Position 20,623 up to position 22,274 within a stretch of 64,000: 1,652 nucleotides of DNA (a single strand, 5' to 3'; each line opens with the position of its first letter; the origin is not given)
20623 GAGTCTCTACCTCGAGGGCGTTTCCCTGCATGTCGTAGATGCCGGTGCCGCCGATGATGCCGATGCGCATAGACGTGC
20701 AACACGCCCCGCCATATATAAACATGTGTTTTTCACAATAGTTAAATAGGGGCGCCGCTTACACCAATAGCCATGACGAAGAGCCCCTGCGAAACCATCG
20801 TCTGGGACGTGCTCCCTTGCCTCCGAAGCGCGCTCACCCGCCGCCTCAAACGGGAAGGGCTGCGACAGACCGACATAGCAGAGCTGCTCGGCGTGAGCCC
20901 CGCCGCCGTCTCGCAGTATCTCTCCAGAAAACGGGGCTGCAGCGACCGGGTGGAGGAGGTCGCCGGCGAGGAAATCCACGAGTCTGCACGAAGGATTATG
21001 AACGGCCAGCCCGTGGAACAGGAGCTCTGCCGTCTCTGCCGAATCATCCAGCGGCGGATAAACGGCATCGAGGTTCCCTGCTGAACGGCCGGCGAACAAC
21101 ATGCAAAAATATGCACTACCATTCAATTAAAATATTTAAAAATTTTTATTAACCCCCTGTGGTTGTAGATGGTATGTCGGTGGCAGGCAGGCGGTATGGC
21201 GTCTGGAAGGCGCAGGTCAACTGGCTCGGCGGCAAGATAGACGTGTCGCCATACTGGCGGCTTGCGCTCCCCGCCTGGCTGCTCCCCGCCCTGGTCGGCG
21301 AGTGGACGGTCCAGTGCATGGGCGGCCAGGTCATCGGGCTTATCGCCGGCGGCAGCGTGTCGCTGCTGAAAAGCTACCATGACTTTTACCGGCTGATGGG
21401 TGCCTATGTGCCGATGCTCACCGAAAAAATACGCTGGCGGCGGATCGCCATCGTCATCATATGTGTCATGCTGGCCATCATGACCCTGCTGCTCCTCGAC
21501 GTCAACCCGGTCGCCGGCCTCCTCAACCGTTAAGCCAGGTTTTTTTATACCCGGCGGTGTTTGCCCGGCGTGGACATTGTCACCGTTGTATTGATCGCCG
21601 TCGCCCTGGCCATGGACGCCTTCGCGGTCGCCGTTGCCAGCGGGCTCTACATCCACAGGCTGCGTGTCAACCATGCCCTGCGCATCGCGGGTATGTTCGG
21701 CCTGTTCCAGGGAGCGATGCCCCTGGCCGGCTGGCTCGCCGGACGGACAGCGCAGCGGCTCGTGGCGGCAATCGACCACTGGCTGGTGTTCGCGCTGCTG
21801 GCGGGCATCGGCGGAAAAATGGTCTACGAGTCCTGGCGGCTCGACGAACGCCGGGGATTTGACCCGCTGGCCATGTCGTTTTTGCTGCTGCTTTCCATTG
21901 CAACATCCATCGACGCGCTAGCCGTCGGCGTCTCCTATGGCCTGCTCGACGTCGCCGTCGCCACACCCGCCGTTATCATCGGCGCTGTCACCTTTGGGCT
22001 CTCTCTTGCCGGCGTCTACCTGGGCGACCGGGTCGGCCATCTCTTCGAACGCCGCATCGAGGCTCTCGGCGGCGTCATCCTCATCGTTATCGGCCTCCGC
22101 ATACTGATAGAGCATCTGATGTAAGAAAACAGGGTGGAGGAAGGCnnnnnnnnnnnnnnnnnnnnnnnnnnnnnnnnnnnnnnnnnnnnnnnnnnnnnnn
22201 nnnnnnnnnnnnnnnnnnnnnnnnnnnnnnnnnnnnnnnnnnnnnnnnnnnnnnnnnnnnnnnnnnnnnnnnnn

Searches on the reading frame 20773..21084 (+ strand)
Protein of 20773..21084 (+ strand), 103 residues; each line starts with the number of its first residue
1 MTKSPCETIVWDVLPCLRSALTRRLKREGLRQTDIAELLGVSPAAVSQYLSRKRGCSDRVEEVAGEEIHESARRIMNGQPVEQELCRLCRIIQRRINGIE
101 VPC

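Call 3: search_protein_families(library=pfam, proteins=[window:20773-21084:+], max_evalue=1)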
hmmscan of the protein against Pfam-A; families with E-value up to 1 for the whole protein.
window:20773-21084:+ (103 aa): 33 families (the best 25 are shown)
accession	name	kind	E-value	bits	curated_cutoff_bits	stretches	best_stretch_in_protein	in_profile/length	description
PF13560.12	HTH_31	-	7.7e-06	26.6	27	1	24-59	8-45/64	Helix-turn-helix domain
PF01381.28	HTH_3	-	1.4e-05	25.5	23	1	24-54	4-34/55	Helix-turn-helix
PF08281.18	Sigma70_r4_2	-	2.9e-05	24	25.7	1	28-52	25-49/54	Sigma-70, region 4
PF13384.12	HTH_23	-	3.7e-05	23.8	24.6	1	24-56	12-46/50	Homeodomain-like domain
PF13412.12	HTH_24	-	0.00036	20.5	21.9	1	28-52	16-40/48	Winged helix-turn-helix DNA-binding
PF00356.27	LacI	-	0.00086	19.5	27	1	34-60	4-30/46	Bacterial regulatory proteins, lacI family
PF13744.12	HTH_37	-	0.0015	18.7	27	1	18-50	20-52/80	Helix-turn-helix domain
PF01022.26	HTH_5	-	0.0017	18.6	22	1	25-51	11-37/47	Bacterial regulatory protein, arsR family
PF15943.11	YdaS_toxin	-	0.0022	18.2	30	1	32-56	11-35/65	Bacterial toxin YdaS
PF01325.25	Fe_dep_repress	-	0.0028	18.3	26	1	31-52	24-45/60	Iron dependent repressor, N-terminal DNA binding domain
PF09339.16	HTH_IclR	-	0.0034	17.6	22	1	27-51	16-40/52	IclR helix-turn-helix domain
PF13545.12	HTH_Crp_2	-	0.0054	17.1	27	1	30-52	23-45/70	Crp-like helix-turn-helix domain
PF12802.13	MarR_2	-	0.0069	17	27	1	27-51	16-42/61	MarR family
PF13518.12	HTH_28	-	0.011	16.2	25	1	25-52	8-35/52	Helix-turn-helix domain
PF04967.18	HTH_10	-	0.013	15.7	23.1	1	33-52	27-46/53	HTH DNA binding domain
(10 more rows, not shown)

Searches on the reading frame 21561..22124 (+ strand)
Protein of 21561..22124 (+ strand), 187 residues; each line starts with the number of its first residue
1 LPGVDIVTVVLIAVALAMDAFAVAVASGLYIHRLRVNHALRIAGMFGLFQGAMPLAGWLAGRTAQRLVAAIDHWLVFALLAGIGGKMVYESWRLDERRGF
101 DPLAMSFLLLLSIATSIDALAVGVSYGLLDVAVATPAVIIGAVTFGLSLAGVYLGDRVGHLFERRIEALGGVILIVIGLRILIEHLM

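Call 3: search_protein_families(library=pfam, proteins=[window:21561-22124:+], max_evalue=1)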
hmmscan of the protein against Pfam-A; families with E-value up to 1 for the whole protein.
window:21561-22124:+ (187 aa): 2 families
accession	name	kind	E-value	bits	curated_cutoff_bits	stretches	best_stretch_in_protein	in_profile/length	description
PF02659.21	Mntp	-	6.4e-48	162.8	24.4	1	34-182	2-152/152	Putative manganese efflux pump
PF04217.19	DUF412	-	0.6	10.5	23.6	0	22-75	43-98/141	Protein of unknown function, DUF412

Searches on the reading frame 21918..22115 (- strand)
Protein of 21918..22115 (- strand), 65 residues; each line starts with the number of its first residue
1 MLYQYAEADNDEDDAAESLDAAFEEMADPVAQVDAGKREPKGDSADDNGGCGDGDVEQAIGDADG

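Call 25: search_protein_families(library=pfam, alignment_id=A3, max_evalue=0.001)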
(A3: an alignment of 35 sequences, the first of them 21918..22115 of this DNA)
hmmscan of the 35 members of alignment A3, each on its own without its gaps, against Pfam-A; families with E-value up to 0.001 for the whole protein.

A. member 1, window:21918-22115:- (65 aa): 0 families

B. families by the number of members that match (of 35 scanned): 61 families (the first 25 are shown)
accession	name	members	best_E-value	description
PF02182.23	SAD_SRA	4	6.6e-52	SAD/SRA domain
PF14279.12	HNH_5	3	4.5e-11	HNH endonuclease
PF01844.29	HNH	3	1.3e-10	HNH endonuclease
PF14815.12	NUDIX_4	2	5.7e-23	NUDIX domain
PF00293.34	NUDIX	2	7.3e-16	NUDIX domain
PF01078.27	Mg_chelatase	1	1.8e-100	Magnesium chelatase, subunit ChlI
PF09848.15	SLFN-g3_helicase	1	3.3e-81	Schlafen group 3, DNA/RNA helicase domain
PF13541.12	ChlI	1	2.6e-46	Subunit ChlI of Mg-chelatase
PF09900.14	DUF2127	1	3.5e-43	Predicted membrane protein (DUF2127)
PF03352.18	Adenine_glyco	1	4.5e-41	Methyladenine glycosylase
PF13335.12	Mg_chelatase_C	1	3.3e-36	Magnesium chelatase, subunit ChlI C-terminal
PF02254.24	TrkA_N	1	3e-31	TrkA-N domain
PF16242.11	Pyrid_ox_like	1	9.4e-21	Pyridoxamine 5'-phosphate oxidase like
PF01243.27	PNPOx_N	1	1.5e-20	Pyridoxamine 5'-phosphate oxidase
PF02080.26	TrkA_C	1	4.9e-20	TrkA-C domain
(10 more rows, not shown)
